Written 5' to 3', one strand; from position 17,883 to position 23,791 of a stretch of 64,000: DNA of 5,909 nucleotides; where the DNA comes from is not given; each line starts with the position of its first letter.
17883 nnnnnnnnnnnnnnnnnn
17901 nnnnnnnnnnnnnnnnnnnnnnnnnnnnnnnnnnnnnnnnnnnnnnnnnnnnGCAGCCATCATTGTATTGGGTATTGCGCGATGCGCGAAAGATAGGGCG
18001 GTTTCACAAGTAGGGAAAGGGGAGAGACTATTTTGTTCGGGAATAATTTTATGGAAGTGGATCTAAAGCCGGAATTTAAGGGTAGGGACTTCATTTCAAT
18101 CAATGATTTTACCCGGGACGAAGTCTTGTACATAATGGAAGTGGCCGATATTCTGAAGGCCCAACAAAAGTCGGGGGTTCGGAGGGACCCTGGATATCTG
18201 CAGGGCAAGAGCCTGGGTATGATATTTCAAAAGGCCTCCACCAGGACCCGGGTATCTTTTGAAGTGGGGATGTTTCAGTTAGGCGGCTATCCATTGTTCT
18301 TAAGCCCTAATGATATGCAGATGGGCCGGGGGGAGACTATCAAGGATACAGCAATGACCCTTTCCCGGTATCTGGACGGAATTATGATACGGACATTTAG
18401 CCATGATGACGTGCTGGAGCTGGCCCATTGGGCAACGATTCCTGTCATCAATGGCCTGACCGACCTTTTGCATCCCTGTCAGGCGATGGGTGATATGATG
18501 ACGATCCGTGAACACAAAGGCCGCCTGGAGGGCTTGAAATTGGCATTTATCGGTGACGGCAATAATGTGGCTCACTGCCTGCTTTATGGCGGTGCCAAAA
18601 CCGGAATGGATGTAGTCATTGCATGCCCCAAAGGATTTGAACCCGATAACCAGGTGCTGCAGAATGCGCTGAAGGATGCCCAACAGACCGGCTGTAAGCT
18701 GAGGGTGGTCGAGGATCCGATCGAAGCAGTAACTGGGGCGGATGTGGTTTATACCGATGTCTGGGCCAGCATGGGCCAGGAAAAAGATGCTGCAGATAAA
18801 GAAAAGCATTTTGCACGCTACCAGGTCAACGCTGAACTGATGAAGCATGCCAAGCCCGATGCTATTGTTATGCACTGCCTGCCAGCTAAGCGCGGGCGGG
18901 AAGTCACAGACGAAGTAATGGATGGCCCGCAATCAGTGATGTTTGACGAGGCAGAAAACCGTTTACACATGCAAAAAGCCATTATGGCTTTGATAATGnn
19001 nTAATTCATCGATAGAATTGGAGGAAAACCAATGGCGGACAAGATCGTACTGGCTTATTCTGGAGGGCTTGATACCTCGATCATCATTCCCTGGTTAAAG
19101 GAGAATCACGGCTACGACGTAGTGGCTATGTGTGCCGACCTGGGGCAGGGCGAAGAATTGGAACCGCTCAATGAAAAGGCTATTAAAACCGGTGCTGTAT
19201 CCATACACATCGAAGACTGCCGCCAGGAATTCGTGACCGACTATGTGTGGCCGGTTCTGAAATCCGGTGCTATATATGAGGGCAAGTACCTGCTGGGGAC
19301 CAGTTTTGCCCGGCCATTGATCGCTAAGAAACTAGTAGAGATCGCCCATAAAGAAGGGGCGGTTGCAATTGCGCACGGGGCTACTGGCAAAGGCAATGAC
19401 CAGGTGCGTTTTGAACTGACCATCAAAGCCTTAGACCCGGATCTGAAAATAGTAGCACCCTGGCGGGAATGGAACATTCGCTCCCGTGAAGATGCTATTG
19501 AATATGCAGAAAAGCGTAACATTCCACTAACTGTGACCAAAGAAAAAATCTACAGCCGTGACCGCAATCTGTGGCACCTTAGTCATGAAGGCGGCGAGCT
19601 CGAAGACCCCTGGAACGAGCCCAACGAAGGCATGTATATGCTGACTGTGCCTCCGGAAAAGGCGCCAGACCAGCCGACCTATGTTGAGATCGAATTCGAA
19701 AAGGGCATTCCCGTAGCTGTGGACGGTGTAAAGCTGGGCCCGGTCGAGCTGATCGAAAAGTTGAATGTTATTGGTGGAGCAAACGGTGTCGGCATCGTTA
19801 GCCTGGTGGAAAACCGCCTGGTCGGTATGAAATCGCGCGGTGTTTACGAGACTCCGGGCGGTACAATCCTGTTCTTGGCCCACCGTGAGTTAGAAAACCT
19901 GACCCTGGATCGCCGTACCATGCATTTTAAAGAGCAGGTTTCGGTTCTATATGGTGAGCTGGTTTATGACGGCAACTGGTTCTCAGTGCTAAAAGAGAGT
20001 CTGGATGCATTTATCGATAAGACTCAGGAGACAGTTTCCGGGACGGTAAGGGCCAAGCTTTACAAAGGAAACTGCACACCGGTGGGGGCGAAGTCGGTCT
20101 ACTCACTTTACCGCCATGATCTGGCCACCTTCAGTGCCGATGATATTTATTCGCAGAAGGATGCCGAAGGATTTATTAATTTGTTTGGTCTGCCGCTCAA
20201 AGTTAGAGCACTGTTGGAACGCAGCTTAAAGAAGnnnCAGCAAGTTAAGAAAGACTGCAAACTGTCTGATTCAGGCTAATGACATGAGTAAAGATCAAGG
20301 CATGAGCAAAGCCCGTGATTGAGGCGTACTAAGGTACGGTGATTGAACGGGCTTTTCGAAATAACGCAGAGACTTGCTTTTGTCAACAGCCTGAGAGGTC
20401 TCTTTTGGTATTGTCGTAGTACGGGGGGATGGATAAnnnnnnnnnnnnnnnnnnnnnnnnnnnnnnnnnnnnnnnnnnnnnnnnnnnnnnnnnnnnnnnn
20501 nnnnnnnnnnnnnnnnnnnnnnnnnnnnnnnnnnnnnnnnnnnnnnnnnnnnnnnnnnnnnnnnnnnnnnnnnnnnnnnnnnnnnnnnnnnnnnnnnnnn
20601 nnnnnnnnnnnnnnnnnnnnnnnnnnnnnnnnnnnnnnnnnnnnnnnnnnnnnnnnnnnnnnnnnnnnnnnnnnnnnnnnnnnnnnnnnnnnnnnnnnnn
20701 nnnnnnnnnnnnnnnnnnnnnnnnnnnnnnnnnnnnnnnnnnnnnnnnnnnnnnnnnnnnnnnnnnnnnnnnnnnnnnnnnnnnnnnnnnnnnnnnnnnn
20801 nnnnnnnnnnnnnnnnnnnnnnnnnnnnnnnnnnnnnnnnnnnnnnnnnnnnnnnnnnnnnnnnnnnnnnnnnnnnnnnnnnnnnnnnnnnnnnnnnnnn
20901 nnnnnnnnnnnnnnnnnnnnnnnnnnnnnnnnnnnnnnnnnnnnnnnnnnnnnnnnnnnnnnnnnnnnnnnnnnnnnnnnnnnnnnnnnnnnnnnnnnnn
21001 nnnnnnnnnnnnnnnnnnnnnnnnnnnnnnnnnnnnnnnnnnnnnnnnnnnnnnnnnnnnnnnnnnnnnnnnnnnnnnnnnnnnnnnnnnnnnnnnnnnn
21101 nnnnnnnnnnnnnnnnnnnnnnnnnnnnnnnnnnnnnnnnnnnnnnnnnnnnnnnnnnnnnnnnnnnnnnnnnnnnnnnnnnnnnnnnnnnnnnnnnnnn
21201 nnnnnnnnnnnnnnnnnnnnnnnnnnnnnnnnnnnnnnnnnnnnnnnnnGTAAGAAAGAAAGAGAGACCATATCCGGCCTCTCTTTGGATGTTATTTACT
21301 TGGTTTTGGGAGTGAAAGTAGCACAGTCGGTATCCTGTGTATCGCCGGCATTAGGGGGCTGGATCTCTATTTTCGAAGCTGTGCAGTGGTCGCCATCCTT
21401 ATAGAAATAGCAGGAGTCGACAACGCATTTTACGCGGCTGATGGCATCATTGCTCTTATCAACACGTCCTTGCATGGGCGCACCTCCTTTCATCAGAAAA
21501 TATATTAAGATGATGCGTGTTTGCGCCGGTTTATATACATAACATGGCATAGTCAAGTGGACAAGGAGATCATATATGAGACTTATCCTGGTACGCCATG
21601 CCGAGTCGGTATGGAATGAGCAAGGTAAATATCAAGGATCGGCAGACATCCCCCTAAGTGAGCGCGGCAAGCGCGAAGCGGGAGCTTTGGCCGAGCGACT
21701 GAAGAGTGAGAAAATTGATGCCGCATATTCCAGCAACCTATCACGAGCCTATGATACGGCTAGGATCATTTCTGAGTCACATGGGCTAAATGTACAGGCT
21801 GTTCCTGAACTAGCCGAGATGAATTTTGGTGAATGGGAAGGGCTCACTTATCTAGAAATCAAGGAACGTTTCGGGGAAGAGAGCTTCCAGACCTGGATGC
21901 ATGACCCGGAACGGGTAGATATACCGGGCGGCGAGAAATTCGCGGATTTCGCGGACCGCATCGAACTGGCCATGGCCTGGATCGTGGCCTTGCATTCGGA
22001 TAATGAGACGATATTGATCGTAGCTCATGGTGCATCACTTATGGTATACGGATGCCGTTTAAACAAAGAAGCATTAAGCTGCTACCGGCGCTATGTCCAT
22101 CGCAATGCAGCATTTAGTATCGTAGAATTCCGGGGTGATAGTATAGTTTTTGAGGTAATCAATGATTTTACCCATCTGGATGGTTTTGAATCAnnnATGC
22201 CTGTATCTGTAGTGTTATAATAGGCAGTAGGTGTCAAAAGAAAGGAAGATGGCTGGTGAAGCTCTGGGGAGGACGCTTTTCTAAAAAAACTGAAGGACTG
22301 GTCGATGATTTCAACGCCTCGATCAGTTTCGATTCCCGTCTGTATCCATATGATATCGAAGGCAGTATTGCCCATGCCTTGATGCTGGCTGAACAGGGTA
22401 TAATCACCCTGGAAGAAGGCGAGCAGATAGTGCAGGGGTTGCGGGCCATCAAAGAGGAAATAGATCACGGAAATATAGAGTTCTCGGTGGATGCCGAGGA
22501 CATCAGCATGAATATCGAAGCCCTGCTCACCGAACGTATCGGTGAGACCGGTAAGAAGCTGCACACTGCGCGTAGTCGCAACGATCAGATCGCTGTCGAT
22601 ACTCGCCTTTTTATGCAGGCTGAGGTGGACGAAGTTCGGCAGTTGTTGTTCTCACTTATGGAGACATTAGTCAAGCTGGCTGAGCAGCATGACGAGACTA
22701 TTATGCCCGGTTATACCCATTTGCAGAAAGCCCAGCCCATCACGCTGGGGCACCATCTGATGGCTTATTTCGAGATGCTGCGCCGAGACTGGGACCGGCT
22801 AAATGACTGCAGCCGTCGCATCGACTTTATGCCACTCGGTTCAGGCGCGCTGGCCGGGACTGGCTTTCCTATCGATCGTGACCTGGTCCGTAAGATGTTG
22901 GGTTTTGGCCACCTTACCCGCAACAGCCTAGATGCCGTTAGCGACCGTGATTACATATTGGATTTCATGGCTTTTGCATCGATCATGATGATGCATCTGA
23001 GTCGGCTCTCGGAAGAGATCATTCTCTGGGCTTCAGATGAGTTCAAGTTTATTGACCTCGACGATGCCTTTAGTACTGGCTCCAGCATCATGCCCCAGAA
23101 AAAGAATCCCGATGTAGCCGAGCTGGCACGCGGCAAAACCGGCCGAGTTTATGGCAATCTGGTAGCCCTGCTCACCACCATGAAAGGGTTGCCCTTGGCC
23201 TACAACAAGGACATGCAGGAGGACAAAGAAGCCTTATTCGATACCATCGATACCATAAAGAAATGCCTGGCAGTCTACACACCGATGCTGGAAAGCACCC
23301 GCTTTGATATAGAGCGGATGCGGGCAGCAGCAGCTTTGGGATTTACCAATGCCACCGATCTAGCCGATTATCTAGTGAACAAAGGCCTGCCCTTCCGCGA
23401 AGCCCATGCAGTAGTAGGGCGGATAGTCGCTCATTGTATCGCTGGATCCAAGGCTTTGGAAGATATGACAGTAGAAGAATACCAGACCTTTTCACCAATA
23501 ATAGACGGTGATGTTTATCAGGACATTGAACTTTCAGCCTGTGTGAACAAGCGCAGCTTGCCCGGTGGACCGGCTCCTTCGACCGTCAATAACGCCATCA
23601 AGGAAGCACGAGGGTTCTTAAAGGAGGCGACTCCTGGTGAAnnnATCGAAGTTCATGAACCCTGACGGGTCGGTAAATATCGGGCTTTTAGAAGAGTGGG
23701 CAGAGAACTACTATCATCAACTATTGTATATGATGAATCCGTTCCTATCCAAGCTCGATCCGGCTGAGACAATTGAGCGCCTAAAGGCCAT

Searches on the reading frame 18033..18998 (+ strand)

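Call 76: search_protein_families(library=ncbifam, proteins=[window:18033-18998:+], max_evalue=1e-10)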
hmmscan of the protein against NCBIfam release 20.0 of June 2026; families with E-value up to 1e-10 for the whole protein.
window:18033-18998:+ (322 aa): 16 families
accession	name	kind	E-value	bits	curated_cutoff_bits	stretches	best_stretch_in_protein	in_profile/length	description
NF001986.0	PRK00779.1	subfamily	2.1e-135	450.8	306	1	16-322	4-304/307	ornithine carbamoyltransferase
TIGR00658.1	orni_carb_tr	equivalog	3.2e-130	433.8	280.85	1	18-322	1-303/304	ornithine carbamoyltransferase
TIGR04384.1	putr_carbamoyl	exception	2.5e-103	345.7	500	1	19-321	1-306/330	putrescine carbamoyltransferase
NF011380.0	PRK14805.1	equivalog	9e-99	330.3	421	1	19-320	3-298/302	ornithine carbamoyltransferase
NF003286.0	PRK04284.1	subfamily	1.3e-85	287.4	515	1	14-319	3-327/332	ornithine carbamoyltransferase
NF002470.0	PRK01713.1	equivalog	4.5e-66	223.6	545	1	15-285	5-277/334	ornithine carbamoyltransferase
NF009213.0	PRK12562.1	subfamily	3e-64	217.5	559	1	15-319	4-329/334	ornithine carbamoyltransferase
NF003384.0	PRK04523.1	equivalog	7.7e-58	196.1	288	1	18-321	4-332/336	N-acetylornithine carbamoyltransferase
NF011379.0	PRK14804.1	equivalog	1.4e-54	185.3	373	1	19-318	8-305/311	ornithine carbamoyltransferase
NF002032.1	PRK00856.1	equivalog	4.9e-52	177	263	1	18-321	1-296/297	aspartate carbamoyltransferase catalytic subunit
TIGR00670.1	asp_carb_tr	equivalog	1.6e-48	165.4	236.95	1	18-322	1-303/304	aspartate carbamoyltransferase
NF006046.0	PRK08192.1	equivalog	4.1e-32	111.8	512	1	14-321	3-316/339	aspartate carbamoyltransferase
NF008853.0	PRK11891.1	equivalog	6.4e-32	110.7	560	1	18-322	89-398/430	aspartate carbamoyltransferase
NF005538.0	PRK07200.1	equivalog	2.9e-26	92.4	453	1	14-246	18-274/396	knotted carbamoyltransferase YgeW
TIGR03316.1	ygeW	equivalog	1.4e-24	86.8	500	1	17-247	18-272/391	knotted carbamoyltransferase YgeW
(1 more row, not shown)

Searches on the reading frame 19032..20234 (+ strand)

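Call 76: search_protein_families(library=ncbifam, proteins=[window:19032-20234:+], max_evalue=1e-10)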
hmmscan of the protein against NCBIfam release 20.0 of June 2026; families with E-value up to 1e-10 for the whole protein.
window:19032-20234:+ (401 aa): 6 families
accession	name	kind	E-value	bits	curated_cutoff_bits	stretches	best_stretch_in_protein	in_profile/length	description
NF001770.0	PRK00509.1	equivalog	2.2e-189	629.6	334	1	2-395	4-397/401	argininosuccinate synthase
TIGR00032.1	argG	equivalog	1.1e-152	509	268.2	1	4-391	1-388/394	argininosuccinate synthase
NF010392.0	PRK13820.1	equivalog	2.8e-132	441.5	512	1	3-390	3-386/395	argininosuccinate synthase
NF003385.0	PRK04527.1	equivalog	9.4e-77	258.3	603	1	3-397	4-397/401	argininosuccinate synthase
NF038212.1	argG_rel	exception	1.8e-57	194.9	425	1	3-363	15-371/381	argininosuccinate synthase-related protein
NF003779.0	PRK05370.1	equivalog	7.9e-49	166.7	657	1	2-348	11-369/448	argininosuccinate synthase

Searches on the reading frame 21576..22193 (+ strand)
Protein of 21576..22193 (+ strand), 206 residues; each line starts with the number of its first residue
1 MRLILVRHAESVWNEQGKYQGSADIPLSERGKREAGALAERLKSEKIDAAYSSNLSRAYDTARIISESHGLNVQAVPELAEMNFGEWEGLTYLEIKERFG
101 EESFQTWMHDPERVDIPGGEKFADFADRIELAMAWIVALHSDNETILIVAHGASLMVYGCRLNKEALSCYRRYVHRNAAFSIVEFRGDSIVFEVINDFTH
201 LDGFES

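Call 76: search_protein_families(library=ncbifam, proteins=[window:21576-22193:+], max_evalue=1e-10)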
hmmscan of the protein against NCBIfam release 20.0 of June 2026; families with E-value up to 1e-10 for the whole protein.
window:21576-22193:+ (206 aa): 18 families
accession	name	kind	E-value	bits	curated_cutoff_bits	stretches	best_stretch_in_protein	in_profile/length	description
NF045917.1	PhserinePhPspA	equivalog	3e-45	154.5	350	1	1-202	2-201/211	phosphoserine phosphatase PspA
TIGR03162.1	ribazole_cobC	equivalog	2.1e-43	147.8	162.9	1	3-174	1-167/176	alpha-ribazole phosphatase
NF011580.0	PRK15004.1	equivalog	2.7e-34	119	250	1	1-197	1-195/203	adenosylcobalamin/alpha-ribazole phosphatase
NF005567.0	PRK07238.1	equivalog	4e-34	118.5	326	1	2-201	179-377/378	bifunctional RNase H/acid phosphatase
NF002901.0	PRK03482.1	equivalog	2.6e-24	86.1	261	1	3-202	4-206/215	2,3-diphosphoglycerate-dependent phosphoglycerate mutase GpmB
NF002217.0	PRK01112.1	equivalog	9.1e-24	84.1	320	1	2-66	3-67/228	2,3-bisphosphoglycerate-dependent phosphoglycerate mutase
TIGR01258.1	pgm_1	subfamily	4.8e-23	81.8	81.7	1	1-108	1-113/245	2,3-bisphosphoglycerate-dependent phosphoglycerate mutase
NF002339.0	PRK01295.1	equivalog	7.9e-22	77.7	316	1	3-157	5-164/206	2,3-bisphosphoglycerate-dependent phosphoglycerate mutase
TIGR03848.1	MSMEG_4193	subfamily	1e-21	77.3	203.85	1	3-187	2-188/204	MSMEG_4193 family putative phosphomutase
NF010713.0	PRK14115.1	equivalog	2.3e-21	76.2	305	1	2-108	3-114/248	2,3-diphosphoglycerate-dependent phosphoglycerate mutase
NF009994.0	PRK13463.1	equivalog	1.2e-20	74.1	277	1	4-200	6-201/203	phosphoserine phosphatase 1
NF010718.0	PRK14120.1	equivalog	6.1e-19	68.3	366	1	2-109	6-118/249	phosphoglyceromutase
NF009993.0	PRK13462.1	equivalog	1.2e-18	67.5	226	1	2-184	7-180/203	acid phosphatase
NF010717.0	PRK14119.1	equivalog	2.1e-16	60.2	378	1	2-109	3-115/228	2,3-diphosphoglycerate-dependent phosphoglycerate mutase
NF038349.1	dPGM_arch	equivalog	9e-16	58.3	225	1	4-188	2-174/194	2,3-diphosphoglycerate-dependent phosphoglycerate mutase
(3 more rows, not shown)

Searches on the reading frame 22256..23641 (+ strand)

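Call 76: search_protein_families(library=ncbifam, proteins=[window:22256-23641:+], max_evalue=1e-10)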
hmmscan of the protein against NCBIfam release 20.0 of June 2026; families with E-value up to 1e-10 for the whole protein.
window:22256-23641:+ (462 aa): 16 families
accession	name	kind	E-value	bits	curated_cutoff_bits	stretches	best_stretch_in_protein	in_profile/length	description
TIGR00838.1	argH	equivalog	1.3e-194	647.4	279.5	1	3-455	1-454/455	argininosuccinate lyase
NF008964.0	PRK12308.1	equivalog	2.3e-169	564.7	657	1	1-455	1-456/624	argininosuccinate lyase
NF002563.0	PRK02186.1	subfamily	8.4e-74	249.3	625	1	39-457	447-858/890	argininosuccinate lyase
NF052535.1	CoM_syn_XcbC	exception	7.3e-68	229.5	575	1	23-457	29-467/495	2-phosphosulfolactate phosphatase XcbC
NF005218.0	PRK06705.1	equivalog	8.6e-59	199.6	883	1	39-455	47-471/502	argininosuccinate lyase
NF005000.0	PRK06389.1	equivalog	3e-46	158.4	388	1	1-393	1-385/434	argininosuccinate lyase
TIGR00928.1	purB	equivalog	5.4e-24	84.8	326.2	1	85-309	74-301/436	adenylosuccinate lyase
TIGR02426.1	protocat_pcaB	equivalog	5.4e-22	78.2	355.75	1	42-309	33-299/338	3-carboxy-cis,cis-muconate cycloisomerase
NF008909.0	PRK12273.1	subfamily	7.3e-22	77.9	510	1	104-373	139-418/474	aspartate ammonia-lyase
NF052536.2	CoM_syn_XcbD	exception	1.1e-20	73.8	600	1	41-422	40-424/443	3-sulfopropionylcysteine synthase XcbD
NF006500.1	PRK08937.2-4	subfamily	2.2e-20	72.9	626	1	33-307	34-308/448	adenylosuccinate lyase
NF006554.0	PRK09053.1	equivalog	3.9e-20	72.1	595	1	96-410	97-414/453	3-carboxy-cis,cis-muconate cycloisomerase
NF004631.0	PRK05975.1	equivalog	2.3e-19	69.6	371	1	41-290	41-287/352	3-carboxy-cis,cis-muconate cycloisomerase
NF011092.0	PRK14515.1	subfamily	8.4e-15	54.5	876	1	103-301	142-349/479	aspartate ammonia-lyase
TIGR00839.1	aspA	equivalog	1e-14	54.3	681.2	1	103-309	133-348/468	aspartate ammonia-lyase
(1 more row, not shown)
